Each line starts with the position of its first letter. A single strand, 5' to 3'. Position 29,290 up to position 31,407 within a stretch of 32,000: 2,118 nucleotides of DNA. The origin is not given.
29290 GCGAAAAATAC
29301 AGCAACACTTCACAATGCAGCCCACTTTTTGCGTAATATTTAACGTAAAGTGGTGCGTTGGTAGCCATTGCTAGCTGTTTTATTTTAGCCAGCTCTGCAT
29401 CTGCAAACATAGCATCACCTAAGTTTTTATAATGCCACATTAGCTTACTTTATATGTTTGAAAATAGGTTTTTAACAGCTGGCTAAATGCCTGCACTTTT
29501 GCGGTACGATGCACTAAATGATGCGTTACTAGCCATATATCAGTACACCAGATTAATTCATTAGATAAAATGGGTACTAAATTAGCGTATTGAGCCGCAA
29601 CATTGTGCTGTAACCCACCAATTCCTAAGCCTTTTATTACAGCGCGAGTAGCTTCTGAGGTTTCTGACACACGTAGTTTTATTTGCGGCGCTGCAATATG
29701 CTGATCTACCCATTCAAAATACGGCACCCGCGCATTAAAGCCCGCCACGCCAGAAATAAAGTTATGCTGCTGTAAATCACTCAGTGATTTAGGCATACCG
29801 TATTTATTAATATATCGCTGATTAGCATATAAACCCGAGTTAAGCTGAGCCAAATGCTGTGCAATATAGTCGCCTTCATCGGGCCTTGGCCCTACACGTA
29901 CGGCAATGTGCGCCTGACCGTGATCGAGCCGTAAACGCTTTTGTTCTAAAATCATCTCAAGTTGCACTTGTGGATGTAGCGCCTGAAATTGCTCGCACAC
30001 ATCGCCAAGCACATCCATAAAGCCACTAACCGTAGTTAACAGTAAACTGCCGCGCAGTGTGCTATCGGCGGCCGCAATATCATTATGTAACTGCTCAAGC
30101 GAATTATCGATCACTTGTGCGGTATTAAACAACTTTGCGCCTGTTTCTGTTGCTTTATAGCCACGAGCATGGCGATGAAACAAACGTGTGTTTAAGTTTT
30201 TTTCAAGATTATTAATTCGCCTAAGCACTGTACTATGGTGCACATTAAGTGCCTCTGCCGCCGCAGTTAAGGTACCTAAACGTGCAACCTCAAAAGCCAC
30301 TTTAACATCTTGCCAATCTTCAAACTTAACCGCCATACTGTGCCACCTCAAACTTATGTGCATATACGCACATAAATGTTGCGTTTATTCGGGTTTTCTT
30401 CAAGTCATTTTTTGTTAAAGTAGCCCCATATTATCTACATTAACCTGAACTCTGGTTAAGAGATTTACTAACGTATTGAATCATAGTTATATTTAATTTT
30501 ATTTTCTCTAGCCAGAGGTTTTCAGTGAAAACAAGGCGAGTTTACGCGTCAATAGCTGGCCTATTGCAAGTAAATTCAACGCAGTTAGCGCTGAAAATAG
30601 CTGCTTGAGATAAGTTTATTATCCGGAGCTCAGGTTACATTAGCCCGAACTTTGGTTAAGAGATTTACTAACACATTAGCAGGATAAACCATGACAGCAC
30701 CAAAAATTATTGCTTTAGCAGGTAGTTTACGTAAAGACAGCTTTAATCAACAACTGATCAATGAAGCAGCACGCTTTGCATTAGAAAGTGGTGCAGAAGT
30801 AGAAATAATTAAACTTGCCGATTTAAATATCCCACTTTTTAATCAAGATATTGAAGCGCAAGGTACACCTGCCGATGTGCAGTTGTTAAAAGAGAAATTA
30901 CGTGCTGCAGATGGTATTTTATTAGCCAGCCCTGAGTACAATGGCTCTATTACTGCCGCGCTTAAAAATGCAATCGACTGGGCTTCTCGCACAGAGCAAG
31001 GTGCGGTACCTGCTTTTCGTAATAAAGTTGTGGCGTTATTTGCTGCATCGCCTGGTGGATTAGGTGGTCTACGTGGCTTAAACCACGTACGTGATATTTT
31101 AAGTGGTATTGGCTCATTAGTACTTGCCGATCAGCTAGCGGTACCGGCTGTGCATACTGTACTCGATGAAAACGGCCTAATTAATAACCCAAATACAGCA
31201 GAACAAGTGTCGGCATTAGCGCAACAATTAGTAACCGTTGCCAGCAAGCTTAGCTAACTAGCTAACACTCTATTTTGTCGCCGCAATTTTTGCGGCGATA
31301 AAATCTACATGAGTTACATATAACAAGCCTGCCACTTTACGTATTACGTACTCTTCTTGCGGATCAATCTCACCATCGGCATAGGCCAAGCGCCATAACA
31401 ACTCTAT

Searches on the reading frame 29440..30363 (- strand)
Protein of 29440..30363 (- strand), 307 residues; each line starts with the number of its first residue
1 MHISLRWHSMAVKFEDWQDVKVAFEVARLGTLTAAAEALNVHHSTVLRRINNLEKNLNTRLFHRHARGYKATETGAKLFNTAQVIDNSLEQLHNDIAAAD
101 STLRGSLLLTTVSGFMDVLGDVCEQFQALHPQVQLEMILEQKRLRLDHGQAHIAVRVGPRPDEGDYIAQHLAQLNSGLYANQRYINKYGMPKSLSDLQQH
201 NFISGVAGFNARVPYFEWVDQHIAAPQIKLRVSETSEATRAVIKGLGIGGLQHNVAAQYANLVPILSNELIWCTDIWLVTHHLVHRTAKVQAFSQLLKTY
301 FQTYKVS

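Call 9: search_protein_families(library=ncbifam, proteins=[window:29440-30363:-])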
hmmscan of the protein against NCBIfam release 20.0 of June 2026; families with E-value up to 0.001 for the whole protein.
window:29440-30363:- (307 aa): 48 families (the best 25 are shown)
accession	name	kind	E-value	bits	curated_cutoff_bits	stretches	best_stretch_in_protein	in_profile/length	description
NF040888.1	trans_reg_YafC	equivalog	4.6e-26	91.4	470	1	19-253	7-241/293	DNA-binding transcriptional regulator YafC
NF007315.1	PRK09801.1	equivalog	6.3e-24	84.5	398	1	16-202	7-193/301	L-tartrate utilization transcriptional activator TtdR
NF008352.0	PRK11139.1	subfamily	2.4e-22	79.4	288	1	23-303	13-294/305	transcriptional regulator GcvA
NF045990.1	TransRegCbbRRhodb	equivalog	1.3e-19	70.4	450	1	24-256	15-253/304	LysR family regulator CbbR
NF008416.0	PRK11242.1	equivalog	2e-18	66.7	277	1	25-303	11-293/300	transcriptional regulator CynR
NF011573.0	PRK14997.1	equivalog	2.6e-18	66.2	380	1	16-204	5-195/303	LysR family transcriptional regulator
TIGR03418.1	chol_sulf_TF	equivalog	7.2e-18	64.6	324.8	1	19-162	5-147/291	choline sulfate utilization transcriptional regulator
NF008722.0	PRK11716.1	equivalog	1.2e-17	63.8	246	1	16-250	2-240/293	HTH-type transcriptional activator IlvY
NF040786.1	LysR_Sec_metab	equivalog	3.4e-17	62.4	250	1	20-298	6-295/298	selenium metabolism-associated LysR family transcriptional regulator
NF053705.1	TransRegGltCGpos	equivalog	6.3e-17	61.7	350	1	19-302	5-294/300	glutamate biosynthesis transcriptional regulator GltC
NF047520.1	trans_act_CidR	equivalog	2.1e-16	60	415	1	18-285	4-279/292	cidABC operon transcriptional activator CidR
NF007491.0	PRK10086.1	equivalog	1.5e-15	56.8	316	1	23-301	24-309/313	DNA-binding transcriptional regulator DsdC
TIGR03339.1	phn_lysR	subfamily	3.3e-14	52.8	341.1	1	21-249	3-231/279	aminoethylphosphonate catabolism associated LysR family transcriptional regulator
NF007307.0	PRK09791.1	equivalog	1e-13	51.1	336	1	19-138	9-129/302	LysR family transcriptional regulator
NF058504.1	TransRegCcpCBac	equivalog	6.7e-13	48.7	400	1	31-299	17-286/287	transcriptional regulator CcpC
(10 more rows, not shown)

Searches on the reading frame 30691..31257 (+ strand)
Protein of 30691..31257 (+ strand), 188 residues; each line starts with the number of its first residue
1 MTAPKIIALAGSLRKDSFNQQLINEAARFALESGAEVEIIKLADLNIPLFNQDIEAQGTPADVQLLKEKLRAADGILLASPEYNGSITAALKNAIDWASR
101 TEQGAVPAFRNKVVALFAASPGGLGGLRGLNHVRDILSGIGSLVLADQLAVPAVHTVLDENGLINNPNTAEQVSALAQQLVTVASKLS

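Call 9: search_protein_families(library=ncbifam, proteins=[window:30691-31257:+])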
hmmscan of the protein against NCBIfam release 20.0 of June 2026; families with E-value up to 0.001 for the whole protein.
window:30691-31257:+ (188 aa): 5 families
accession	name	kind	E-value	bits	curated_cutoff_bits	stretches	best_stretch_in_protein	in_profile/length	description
TIGR02690.1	resist_ArsH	equivalog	8.1e-18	64.3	292.25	1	3-181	26-197/219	arsenical resistance protein ArsH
TIGR03567.1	FMN_reduc_SsuE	equivalog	2.5e-09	37.3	164.05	1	5-98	1-91/171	NADPH-dependent FMN reductase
TIGR03566.1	FMN_reduc_MsuE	equivalog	3.3e-09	36.8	212.5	1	5-101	1-97/174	FMN reductase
NF007859.0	PRK10569.1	equivalog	2.2e-08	34.1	225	1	5-97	2-91/191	NADPH-dependent FMN reductase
TIGR04037.1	LLM_duo_CE1759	subfamily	0.00017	21.3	175.9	1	23-101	21-101/199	CE1759 family FMN reductase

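Call 22: find_encoding_contigs(protein=window:30691-31257:+, flank=2500, max_places=10)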
Protein window:30691-31257:+ (188 aa): 11 contigs read that carry it; 9 places shown.
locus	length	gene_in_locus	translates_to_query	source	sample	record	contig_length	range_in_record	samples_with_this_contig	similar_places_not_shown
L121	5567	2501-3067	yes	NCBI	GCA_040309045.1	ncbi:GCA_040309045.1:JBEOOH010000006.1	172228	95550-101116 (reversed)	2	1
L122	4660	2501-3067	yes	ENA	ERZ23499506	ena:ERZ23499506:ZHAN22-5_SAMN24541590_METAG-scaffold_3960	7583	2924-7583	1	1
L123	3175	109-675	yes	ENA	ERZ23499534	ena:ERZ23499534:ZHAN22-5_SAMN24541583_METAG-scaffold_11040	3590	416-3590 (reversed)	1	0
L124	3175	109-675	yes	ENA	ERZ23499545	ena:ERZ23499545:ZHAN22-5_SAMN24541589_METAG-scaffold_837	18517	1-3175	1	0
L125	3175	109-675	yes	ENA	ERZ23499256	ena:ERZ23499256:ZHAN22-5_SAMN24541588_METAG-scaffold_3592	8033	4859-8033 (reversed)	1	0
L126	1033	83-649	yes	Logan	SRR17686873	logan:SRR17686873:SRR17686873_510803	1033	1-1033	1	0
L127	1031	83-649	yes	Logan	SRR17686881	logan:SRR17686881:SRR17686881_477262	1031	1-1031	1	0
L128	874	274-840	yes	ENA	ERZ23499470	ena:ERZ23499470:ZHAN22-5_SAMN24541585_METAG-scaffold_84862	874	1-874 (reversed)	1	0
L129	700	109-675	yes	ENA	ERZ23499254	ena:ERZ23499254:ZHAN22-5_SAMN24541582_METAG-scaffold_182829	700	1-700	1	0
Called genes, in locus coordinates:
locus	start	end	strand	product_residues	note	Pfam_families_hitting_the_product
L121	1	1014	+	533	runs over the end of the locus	PF01590:GAF (weak), PF13185:GAF_2 (weak), PF00158:Sigma54_activat, PF01078:Mg_chelatase, PF14532:Sigma54_activ_2, PF07724:AAA_2 (weak), PF07728:AAA_5 (weak), PF25601:AAA_lid_14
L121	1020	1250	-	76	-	-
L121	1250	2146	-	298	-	PF00126:HTH_1, PF03466:LysR_substrate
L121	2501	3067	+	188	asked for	PF02525:Flavodoxin_2, PF03358:FMN_red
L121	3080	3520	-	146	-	PF05099:TerB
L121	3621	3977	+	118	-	-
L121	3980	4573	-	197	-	-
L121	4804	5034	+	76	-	-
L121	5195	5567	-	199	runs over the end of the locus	PF00694:Aconitase_C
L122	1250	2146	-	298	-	PF00126:HTH_1, PF03466:LysR_substrate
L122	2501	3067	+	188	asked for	PF02525:Flavodoxin_2, PF03358:FMN_red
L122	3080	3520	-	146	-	PF05099:TerB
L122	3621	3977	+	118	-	-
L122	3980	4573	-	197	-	-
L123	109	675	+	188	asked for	PF02525:Flavodoxin_2, PF03358:FMN_red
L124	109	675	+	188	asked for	PF02525:Flavodoxin_2, PF03358:FMN_red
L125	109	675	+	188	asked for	PF02525:Flavodoxin_2, PF03358:FMN_red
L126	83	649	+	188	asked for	PF02525:Flavodoxin_2, PF03358:FMN_red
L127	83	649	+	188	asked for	PF02525:Flavodoxin_2, PF03358:FMN_red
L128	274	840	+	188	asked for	PF02525:Flavodoxin_2, PF03358:FMN_red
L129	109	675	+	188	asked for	PF02525:Flavodoxin_2, PF03358:FMN_red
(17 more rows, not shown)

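Call 59: find_homologous_proteins(query=window:30691-31257:+, max_evalue=1e-60)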
Query window:30691-31257:+ (188 aa): 29 proteins with E <= 1e-60 among 8000 candidates.
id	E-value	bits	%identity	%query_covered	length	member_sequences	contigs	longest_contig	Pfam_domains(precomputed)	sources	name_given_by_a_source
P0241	7.7e-110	382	98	100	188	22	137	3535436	PF02525.23,PF03358.21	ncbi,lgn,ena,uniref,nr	ncbi:NAD(P)H-dependent oxidoreductase [Pseudoalteromonas sp. HL-AS2]|uniref:Oxidoreductase n=1 Tax=P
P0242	1.3e-101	356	91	100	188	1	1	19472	PF02525.23,PF03358.21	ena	-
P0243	3.3e-98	345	88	99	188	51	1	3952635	PF02525.23,PF03358.21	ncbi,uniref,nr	ncbi:NADPH-dependent FMN reductase [Pseudoalteromonas sp. 1_2015MBL_MicDiv]|uniref:NADPH-dependent F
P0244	4.5e-98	344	87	99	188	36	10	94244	PF02525.23,PF03358.21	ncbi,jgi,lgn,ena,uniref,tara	ncbi:NAD(P)H-dependent oxidoreductase [Pseudoalteromonas distincta]|uniref:NADPH-dependent FMN reduc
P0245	2.8e-97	342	87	100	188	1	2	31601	PF02525.23,PF03358.21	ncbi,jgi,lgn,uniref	ncbi:NADPH-dependent FMN reductase [Pseudoalteromonas sp.]|jgi:chromate reductase, NAD(P)H dehydroge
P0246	5.7e-97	340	86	100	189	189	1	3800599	PF02525.23,PF03358.21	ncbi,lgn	ncbi:NADPH-dependent FMN reductase [Pseudoalteromonas sp. SaAl2]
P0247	8.2e-97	340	85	99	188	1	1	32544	PF02525.23,PF03358.21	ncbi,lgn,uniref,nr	ncbi:oxidoreductase [Pseudoalteromonas sp. BSi20652]|uniref:NADPH-dependent FMN reductase n=1 Tax=Ps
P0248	4.4e-95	334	84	100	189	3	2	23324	PF02525.23,PF03358.21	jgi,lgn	-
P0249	1.3e-94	333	84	100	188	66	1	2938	PF02525.23,PF03358.21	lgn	-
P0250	1.6e-94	333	85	99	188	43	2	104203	PF02525.23,PF03358.21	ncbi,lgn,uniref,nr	ncbi:NADPH-dependent FMN reductase [Pseudoalteromonas undina]|uniref:NADPH-dependent FMN reductase n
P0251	1.8e-94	332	82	100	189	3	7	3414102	PF02525.23,PF03358.21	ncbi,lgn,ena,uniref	ncbi:NADPH-dependent FMN reductase [Pseudoalteromonas sp. AOP31-A2-14]|uniref:NADPH-dependent FMN re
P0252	3.3e-94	332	85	100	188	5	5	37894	PF02525.23,PF03358.21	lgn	-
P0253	6.6e-94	331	84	99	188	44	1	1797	PF02525.23,PF03358.21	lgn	-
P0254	1.2e-93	330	85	97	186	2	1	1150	PF02525.23,PF03358.21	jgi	jgi:NAD(P)H-dependent FMN reductase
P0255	2.5e-93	329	83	99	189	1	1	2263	PF02525.23,PF03358.21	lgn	-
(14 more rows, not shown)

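Call 60: find_encoding_contigs(protein=P0241, flank=1200, max_places=8)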
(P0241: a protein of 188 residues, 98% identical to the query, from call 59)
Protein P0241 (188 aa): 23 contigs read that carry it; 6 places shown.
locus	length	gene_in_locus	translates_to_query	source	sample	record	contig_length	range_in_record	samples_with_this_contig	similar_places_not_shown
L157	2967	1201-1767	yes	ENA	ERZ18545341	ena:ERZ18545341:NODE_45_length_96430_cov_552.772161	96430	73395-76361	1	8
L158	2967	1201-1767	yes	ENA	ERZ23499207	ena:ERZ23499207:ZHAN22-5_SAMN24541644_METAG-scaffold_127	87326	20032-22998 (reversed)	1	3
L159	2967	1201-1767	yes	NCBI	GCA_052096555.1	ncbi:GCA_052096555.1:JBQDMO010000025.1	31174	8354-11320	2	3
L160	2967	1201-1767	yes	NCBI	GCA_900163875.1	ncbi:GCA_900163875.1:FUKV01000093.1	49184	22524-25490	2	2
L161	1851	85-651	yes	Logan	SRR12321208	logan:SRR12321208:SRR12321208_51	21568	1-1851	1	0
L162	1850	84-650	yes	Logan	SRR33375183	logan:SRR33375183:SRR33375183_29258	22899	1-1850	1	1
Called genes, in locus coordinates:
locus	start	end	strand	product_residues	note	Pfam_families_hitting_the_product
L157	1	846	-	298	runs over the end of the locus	PF00126:HTH_1, PF03466:LysR_substrate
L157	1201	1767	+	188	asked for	PF02525:Flavodoxin_2, PF03358:FMN_red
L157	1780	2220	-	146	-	PF05099:TerB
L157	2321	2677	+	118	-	-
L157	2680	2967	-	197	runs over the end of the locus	-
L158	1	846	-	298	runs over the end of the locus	PF00126:HTH_1, PF03466:LysR_substrate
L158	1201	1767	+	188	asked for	PF02525:Flavodoxin_2, PF03358:FMN_red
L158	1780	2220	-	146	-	PF05099:TerB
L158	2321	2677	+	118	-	-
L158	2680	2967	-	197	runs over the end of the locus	-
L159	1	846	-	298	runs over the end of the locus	PF00126:HTH_1, PF03466:LysR_substrate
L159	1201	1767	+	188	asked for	PF02525:Flavodoxin_2, PF03358:FMN_red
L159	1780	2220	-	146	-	PF05099:TerB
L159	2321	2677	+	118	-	-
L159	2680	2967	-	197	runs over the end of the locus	-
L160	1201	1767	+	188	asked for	PF02525:Flavodoxin_2, PF03358:FMN_red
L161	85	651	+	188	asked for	PF02525:Flavodoxin_2, PF03358:FMN_red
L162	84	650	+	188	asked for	PF02525:Flavodoxin_2, PF03358:FMN_red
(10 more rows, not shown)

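Call 61: find_encoding_contigs(protein=P0244, flank=1200, max_places=5)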
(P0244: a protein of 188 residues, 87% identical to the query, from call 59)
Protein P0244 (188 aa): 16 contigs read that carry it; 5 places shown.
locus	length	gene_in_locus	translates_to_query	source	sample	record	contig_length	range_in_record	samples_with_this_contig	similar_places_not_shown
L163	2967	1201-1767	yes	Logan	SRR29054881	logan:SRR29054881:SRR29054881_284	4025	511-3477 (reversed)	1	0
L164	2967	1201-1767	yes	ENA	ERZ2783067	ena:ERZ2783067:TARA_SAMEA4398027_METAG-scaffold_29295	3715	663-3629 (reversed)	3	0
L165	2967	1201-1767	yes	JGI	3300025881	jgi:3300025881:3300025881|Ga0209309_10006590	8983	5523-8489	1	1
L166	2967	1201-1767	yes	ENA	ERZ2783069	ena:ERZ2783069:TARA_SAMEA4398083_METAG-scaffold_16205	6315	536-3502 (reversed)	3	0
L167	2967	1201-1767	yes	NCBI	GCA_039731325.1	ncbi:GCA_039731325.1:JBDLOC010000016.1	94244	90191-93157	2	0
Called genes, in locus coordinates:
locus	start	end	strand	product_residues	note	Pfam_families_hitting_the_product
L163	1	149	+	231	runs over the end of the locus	?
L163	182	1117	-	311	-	PF00126:HTH_1, PF03466:LysR_substrate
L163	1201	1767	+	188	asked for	PF02525:Flavodoxin_2, PF03358:FMN_red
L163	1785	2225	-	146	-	PF05099:TerB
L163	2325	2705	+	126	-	-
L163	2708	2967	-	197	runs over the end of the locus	-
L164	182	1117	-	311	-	PF00126:HTH_1, PF03466:LysR_substrate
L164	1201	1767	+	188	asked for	PF02525:Flavodoxin_2, PF03358:FMN_red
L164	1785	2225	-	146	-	PF05099:TerB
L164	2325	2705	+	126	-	-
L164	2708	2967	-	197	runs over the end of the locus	-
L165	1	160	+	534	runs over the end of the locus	PF00158:Sigma54_activat, PF01078:Mg_chelatase (faint), PF14532:Sigma54_activ_2, PF07728:AAA_5 (weak), PF25601:AAA_lid_14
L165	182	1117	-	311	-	PF00126:HTH_1, PF03466:LysR_substrate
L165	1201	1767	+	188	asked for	PF02525:Flavodoxin_2, PF03358:FMN_red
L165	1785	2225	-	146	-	PF05099:TerB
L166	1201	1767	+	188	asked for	PF02525:Flavodoxin_2, PF03358:FMN_red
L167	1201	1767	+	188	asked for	PF02525:Flavodoxin_2, PF03358:FMN_red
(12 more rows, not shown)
